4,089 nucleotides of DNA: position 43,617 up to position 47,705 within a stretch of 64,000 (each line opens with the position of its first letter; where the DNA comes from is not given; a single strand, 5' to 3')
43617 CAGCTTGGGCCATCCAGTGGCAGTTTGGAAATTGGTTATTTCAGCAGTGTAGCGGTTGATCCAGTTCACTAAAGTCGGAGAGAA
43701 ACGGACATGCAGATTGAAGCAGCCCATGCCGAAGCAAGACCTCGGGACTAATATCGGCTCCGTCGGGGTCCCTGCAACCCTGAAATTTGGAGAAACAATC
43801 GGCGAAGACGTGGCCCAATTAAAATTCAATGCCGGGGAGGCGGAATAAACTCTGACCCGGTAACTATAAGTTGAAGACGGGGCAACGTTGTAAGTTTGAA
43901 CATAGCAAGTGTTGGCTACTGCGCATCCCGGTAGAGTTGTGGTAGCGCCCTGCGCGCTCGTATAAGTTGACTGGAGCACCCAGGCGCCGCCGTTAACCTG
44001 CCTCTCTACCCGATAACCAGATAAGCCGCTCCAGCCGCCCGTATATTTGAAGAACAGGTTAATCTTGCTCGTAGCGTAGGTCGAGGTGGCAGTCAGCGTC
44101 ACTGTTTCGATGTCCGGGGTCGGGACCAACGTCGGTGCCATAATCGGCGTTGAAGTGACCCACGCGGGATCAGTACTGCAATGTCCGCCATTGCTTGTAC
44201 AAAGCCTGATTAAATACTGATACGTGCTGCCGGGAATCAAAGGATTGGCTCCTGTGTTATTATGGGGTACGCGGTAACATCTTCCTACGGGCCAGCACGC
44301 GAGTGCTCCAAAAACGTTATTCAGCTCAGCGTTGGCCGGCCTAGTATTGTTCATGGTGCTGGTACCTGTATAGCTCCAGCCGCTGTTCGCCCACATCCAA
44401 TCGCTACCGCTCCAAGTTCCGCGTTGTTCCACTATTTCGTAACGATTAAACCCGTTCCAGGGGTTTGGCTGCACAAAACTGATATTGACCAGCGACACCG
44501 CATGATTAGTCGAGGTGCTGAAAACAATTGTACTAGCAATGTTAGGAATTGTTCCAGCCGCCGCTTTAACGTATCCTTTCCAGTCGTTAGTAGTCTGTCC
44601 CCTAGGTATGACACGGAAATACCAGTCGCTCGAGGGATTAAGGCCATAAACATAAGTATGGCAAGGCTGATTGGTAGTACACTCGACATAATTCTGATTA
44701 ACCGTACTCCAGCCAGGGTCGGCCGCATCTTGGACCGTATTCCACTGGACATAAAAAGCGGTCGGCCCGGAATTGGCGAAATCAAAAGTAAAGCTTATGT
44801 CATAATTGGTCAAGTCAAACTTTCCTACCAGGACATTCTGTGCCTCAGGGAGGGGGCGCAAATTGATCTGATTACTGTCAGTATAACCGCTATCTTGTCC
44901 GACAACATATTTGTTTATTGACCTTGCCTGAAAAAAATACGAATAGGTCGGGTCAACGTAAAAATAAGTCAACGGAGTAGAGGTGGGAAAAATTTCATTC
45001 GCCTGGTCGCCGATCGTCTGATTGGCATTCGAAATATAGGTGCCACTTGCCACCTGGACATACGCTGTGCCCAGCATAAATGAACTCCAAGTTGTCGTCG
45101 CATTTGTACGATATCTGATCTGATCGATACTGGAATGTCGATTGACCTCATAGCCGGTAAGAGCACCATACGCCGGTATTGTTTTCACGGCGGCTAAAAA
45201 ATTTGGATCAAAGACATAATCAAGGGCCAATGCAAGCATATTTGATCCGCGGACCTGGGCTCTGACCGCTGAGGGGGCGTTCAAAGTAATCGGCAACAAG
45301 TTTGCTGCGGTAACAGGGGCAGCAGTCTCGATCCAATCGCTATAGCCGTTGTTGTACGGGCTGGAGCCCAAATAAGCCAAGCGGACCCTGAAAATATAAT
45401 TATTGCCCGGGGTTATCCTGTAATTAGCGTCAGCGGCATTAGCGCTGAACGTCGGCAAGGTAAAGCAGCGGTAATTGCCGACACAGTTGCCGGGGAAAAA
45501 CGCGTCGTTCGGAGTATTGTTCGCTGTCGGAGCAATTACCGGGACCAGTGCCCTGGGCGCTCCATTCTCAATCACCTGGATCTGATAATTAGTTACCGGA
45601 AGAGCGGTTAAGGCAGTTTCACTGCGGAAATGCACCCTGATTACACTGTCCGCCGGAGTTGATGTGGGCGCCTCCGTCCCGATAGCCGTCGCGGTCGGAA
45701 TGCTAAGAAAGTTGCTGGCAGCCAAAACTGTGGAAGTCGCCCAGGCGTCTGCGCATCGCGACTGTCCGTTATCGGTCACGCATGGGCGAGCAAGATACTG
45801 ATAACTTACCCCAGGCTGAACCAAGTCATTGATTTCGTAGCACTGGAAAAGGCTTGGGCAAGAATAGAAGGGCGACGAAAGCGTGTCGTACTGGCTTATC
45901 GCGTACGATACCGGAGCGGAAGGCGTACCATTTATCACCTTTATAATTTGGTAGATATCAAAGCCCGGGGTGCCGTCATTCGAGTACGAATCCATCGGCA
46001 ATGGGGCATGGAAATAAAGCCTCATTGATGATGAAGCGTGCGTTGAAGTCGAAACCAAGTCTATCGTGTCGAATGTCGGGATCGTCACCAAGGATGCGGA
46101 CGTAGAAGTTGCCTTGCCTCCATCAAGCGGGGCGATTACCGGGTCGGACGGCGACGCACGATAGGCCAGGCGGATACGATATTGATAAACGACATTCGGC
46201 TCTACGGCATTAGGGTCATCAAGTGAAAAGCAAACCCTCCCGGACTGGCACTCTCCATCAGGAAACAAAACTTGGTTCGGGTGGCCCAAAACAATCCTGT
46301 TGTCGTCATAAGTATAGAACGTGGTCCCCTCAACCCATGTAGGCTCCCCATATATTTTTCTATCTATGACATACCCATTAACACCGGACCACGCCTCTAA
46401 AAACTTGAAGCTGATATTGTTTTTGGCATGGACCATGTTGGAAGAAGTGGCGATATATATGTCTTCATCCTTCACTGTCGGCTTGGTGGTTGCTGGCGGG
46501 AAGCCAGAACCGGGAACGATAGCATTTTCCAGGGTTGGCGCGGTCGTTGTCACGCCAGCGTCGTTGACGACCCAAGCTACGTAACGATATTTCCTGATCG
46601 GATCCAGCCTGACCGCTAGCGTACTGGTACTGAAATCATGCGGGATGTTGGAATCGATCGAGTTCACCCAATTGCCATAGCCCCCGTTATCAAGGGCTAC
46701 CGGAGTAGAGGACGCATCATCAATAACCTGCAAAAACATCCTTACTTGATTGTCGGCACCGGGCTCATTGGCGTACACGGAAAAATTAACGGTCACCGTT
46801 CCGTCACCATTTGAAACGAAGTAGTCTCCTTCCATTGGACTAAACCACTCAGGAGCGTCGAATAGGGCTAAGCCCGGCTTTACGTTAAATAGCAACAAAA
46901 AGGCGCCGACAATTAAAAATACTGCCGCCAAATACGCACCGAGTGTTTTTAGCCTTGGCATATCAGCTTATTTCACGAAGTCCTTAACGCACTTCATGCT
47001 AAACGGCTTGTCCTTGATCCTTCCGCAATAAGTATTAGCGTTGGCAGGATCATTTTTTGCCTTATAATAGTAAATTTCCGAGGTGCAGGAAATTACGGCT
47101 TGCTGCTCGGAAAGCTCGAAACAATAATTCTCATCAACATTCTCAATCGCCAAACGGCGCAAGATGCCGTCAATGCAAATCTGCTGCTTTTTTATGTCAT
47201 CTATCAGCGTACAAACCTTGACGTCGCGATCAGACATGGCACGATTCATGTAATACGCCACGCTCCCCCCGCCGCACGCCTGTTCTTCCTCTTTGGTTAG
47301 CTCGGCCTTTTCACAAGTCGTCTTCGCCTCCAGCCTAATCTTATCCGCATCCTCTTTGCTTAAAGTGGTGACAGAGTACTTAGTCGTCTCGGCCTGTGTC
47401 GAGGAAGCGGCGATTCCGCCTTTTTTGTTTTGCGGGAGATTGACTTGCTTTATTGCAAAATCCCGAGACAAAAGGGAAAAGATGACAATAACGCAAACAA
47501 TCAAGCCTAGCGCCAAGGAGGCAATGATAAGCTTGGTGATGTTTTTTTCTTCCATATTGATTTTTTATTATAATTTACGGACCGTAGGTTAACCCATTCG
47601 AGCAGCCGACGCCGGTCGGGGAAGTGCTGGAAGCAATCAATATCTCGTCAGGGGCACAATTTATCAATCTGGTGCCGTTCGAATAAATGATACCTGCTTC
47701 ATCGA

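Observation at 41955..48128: Three-gene surface operon ending in a 1668-aa FN3-like repeat protein with a recurrent disulfide-loop insertion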

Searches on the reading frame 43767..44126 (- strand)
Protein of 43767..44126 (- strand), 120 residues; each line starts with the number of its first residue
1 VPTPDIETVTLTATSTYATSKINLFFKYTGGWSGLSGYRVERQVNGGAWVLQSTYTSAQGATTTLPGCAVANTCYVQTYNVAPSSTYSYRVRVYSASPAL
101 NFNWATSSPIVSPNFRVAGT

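Call 25: search_solved_structures(query=A3, max_evalue=10, show_alignments=2)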
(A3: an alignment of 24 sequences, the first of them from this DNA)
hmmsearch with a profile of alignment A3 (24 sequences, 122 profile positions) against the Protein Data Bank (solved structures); distinct sequences matched with E-value up to 10: 6.
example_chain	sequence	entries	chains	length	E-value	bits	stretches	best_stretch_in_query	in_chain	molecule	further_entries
9ot8_A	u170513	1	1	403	0.0048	20.3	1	83-104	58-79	FN3con-9 - FN3con-41 fusion,Galectin-3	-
4u3h_A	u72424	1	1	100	0.26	14.8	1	79-103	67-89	FN3con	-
5j7k_A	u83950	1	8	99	0.42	14.1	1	83-103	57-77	FN3con-a-lys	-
2ic2_A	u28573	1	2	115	0.51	13.8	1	56-105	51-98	CG9211-PA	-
7zcb_B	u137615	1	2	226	1.3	12.5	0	85-111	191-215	Pikachurin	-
2crz_A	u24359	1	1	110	1.8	12.1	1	78-103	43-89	Fibronectin type-III domain containing protein 3a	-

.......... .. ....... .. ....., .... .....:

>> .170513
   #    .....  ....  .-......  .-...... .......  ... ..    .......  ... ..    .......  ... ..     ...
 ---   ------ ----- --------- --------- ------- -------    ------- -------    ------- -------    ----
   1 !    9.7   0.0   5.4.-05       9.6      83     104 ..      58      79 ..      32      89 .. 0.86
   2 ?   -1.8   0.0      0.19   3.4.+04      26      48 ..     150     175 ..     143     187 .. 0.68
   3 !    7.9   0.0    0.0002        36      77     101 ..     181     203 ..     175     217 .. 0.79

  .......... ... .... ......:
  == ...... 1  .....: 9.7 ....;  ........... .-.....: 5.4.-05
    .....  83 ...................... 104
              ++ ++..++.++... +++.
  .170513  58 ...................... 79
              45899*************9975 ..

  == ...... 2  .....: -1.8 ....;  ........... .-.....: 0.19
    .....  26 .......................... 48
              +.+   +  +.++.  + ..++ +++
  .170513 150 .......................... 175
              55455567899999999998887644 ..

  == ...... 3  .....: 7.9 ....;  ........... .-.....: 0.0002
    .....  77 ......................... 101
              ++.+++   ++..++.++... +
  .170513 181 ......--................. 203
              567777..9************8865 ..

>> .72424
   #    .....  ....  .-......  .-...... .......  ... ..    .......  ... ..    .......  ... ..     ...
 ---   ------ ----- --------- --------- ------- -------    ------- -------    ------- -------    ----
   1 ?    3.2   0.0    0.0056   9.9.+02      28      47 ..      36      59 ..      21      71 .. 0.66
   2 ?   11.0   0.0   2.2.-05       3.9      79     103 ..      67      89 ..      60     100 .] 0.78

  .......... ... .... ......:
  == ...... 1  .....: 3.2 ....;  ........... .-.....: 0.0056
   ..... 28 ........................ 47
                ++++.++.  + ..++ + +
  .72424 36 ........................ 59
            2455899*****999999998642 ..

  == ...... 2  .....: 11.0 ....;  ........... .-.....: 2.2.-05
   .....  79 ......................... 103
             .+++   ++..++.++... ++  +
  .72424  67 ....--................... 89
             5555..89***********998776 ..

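Call 58: predict_structure(alignment_id=A3)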
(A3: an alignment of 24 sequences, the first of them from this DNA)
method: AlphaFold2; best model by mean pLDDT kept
length: 120 residues; sequences in the alignment: 24
mean_pLDDT: 86.3   pTM: 0.78
mean pLDDT of the five models: 86.3, 85.9, 85.0, 83.9, 83.8
residues with pLDDT >= 90: 56; 70-90: 53; 50-70: 10; < 50: 1
segments of 3 or more residues with pLDDT < 50: none
pLDDT, mean of each block of 10 residues (from residue 1): 72 85 86 82 97 92 78 87 96 87 92 81
secondary structure, 60 per line:
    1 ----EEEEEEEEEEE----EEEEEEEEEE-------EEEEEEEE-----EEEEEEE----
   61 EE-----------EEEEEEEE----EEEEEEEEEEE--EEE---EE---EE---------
elements in order: E5-15 E20-29 E37-44 E50-56 E74-81 E86-96 E99-101

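Call 60: fold_search(model_id=the predicted structure, library=pdb)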
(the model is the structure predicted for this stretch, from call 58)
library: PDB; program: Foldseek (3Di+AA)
matches with E <= 10: 1931; with E <= 0.001: 1
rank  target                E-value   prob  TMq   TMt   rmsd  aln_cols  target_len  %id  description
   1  5t7a_B                6.7e-04  1.00  0.43  0.53   5.4       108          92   17  Crystal structure of Br derivative BhCBM56 (released 2017-08-23)
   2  6hyf_C                1.4e-03  1.00  0.54  0.69   3.2       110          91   18  Crystal structure of the third FNIII domain from rat beta4 integrin, a binding site for periaxin (released 2019-05-08)
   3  2ic2_B                2.4e-03  1.00  0.58  0.61   4.4       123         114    9  Crystal Structure of the First FNIII Domain of Ihog (released 2006-10-24)
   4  8bev_B                2.6e-03  1.00  0.41  0.42   7.5       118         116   14  Cryo-EM structure of SARS-CoV-2 spike (HexaPro variant) in complex with nanobody W25 (map 3, focus refinement on RBD,  (released 2023-03-08)
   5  6gk4_E                3.8e-03  1.00  0.48  0.47   6.9       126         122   18  Human NBD1 of CFTR in complex with nanobodies D12 and T8 (released 2019-06-19)
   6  6obm_B                4.0e-03  1.00  0.51  0.51   6.3       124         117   14  Ricin A chain bound to VHH antibody V6A7 (released 2020-04-01)
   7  3ezj_B                4.0e-03  1.00  0.45  0.45   6.4       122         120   16  Crystal structure of the N-terminal domain of the secretin GspD from ETEC determined with the assistance of a nanobody (released 2009-02-17)
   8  7r74_B                4.2e-03  1.00  0.52  0.53   6.3       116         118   16  Crystal structure of llama VHH antibody in complex with HIV-1 HXBC2 gp120 core (released 2022-03-30)
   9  1lwr_MODEL_1_A        4.5e-03  1.00  0.58  0.70   3.2       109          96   10  Solution structure of the NCAM fibronectin type III module 2 (released 2003-06-03)
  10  7r1z_C                4.5e-03  1.00  0.46  0.47   6.8       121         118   16  C-terminal domain of hArc in complex with nanobodies H11 and C11, collapsed crystal form (released 2022-06-01)
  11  7ey5_L                4.7e-03  1.00  0.44  0.48   8.9       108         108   13  Local CryoEM structure of the SARS-CoV-2 S6PV2 in complex with BD-771 Fab and BD-821 Fab (released 2021-09-08)
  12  6xi2_B                4.9e-03  1.00  0.53  0.15   4.1       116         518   17  Apo form of POMGNT2 (released 2021-04-21)
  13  5j67_A                5.2e-03  1.00  0.59  0.15   6.2       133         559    9  Structure of Astrotactin-2, a conserved vertebrate-specific and perforin-like membrane protein involved in neuronal de (released 2016-05-25)
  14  7wrz_L                5.5e-03  1.00  0.43  0.46   9.2       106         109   18  Local resolution of BD55-5840 Fab and SARS-COV2 Omicron RBD (released 2022-06-22)
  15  7a4t_A                5.5e-03  1.00  0.47  0.47   6.1       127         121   13  Crystal structure of the GCN coiled-coil in complex with nanobody Nb39 (released 2021-05-05)
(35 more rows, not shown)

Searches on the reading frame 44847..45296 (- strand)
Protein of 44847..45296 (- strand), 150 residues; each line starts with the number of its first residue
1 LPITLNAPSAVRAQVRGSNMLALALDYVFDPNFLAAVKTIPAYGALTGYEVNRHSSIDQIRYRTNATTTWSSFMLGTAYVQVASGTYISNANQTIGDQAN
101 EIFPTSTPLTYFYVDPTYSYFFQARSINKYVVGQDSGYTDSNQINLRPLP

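Call 68: search_solved_structures(query=A8, max_evalue=10, show_alignments=1)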
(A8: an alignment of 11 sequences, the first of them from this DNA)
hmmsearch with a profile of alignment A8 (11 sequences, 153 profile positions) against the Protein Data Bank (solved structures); distinct sequences matched with E-value up to 10: 1.
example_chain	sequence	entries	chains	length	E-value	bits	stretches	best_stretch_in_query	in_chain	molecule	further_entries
7fdj_A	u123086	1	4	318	0.32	14.2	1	14-57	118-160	Capsid protein,Immunoglobulin G-binding protein A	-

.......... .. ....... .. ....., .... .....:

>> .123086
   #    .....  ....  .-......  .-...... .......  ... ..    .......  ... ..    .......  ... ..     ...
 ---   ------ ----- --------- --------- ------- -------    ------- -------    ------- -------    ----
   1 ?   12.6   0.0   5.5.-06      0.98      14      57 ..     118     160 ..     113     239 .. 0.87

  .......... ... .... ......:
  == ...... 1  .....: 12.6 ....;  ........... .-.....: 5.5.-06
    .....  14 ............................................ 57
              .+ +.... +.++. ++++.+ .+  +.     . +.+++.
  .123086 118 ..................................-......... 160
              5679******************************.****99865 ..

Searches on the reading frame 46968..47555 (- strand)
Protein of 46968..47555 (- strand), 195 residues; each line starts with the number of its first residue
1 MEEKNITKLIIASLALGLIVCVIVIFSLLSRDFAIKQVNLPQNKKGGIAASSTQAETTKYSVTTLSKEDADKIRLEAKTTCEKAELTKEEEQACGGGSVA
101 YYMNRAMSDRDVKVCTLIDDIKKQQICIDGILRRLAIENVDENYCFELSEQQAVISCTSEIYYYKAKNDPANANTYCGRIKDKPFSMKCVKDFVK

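Call 3: search_protein_families(library=pfam, proteins=[window:46968-47555:-], max_evalue=1)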
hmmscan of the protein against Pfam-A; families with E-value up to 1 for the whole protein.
window:46968-47555:- (195 aa): 0 families

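Call 4: search_protein_families(library=ncbifam, proteins=[window:46968-47555:-], max_evalue=1)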
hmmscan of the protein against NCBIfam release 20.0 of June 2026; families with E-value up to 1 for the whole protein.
window:46968-47555:- (195 aa): 2 families
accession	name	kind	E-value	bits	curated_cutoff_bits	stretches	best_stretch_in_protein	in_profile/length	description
NF007709.0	PRK10404.1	equivalog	0.021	15.3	139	1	148-185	47-81/101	stress response protein ElaB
NF045849.1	ICE_MMCAP2_0565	equivalog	0.067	12.9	40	1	3-29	50-76/80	Mbov_0395 family pilin-like conjugal transfer protein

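Call 19: find_homologous_proteins(query=window:46968-47555:-)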
Query window:46968-47555:- (195 aa): 7 proteins with E <= 0.001 among 181 candidates.
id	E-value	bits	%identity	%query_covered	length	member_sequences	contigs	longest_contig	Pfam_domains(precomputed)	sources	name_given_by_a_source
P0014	3.7e-113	393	93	100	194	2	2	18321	-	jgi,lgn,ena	-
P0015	4.3e-96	338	77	100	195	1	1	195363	-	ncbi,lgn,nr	ncbi:hypothetical protein HGA34_03085 [Candidatus Falkowbacteria bacterium]|nr:hypothetical protein 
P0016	8.3e-95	334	75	100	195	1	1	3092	-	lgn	-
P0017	6.4e-87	308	71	100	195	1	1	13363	-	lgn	-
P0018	2.2e-85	303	71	100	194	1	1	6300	-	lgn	-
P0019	2.3e-84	300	71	100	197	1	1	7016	-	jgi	-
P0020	3.2e-77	276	63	100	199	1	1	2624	-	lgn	-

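Call 41: search_protein_families(library=phrogs, proteins=[window:46968-47555:-], max_evalue=0.1)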
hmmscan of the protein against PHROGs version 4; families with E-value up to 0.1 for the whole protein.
window:46968-47555:- (195 aa): 0 families

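Call 74: search_solved_structures(query=A7, max_evalue=10, show_alignments=1)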
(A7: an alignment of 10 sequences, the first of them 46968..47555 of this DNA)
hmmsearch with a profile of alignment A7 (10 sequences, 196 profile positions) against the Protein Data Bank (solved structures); distinct sequences matched with E-value up to 10: 14.
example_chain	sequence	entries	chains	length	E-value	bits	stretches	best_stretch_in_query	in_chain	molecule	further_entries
22vl_b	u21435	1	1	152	0.057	16.4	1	33-112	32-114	ATP synthase subunit b, chloroplastic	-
6fuf_A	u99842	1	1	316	0.31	14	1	2-55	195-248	Rhodopsin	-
6qno_R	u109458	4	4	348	0.32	13.9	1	2-55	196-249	Rhodopsin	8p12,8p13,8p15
4a4m_A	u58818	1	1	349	0.32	13.9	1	2-55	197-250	RHODOPSIN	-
9nyx_B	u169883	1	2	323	0.35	13.8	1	2-55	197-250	Rhodopsin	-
6fk6_A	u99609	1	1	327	0.36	13.8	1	2-55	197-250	Rhodopsin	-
3c9m_A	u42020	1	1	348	0.36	13.8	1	2-55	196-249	Rhodopsin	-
4bey_A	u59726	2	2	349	0.36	13.8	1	2-55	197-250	Rhodopsin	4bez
5dys_A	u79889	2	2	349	0.36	13.8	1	2-55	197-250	Rhodopsin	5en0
1f88_A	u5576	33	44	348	0.36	13.8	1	2-55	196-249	RHODOPSIN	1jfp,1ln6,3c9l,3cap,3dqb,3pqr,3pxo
2j4y_A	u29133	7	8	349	0.36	13.7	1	2-55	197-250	RHODOPSIN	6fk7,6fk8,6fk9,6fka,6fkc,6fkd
2x72_A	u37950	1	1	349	0.36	13.7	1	2-55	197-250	RHODOPSIN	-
6fkb_A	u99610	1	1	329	0.36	13.7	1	2-55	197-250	Rhodopsin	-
1gzm_A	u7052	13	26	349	0.36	13.7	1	2-55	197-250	RHODOPSIN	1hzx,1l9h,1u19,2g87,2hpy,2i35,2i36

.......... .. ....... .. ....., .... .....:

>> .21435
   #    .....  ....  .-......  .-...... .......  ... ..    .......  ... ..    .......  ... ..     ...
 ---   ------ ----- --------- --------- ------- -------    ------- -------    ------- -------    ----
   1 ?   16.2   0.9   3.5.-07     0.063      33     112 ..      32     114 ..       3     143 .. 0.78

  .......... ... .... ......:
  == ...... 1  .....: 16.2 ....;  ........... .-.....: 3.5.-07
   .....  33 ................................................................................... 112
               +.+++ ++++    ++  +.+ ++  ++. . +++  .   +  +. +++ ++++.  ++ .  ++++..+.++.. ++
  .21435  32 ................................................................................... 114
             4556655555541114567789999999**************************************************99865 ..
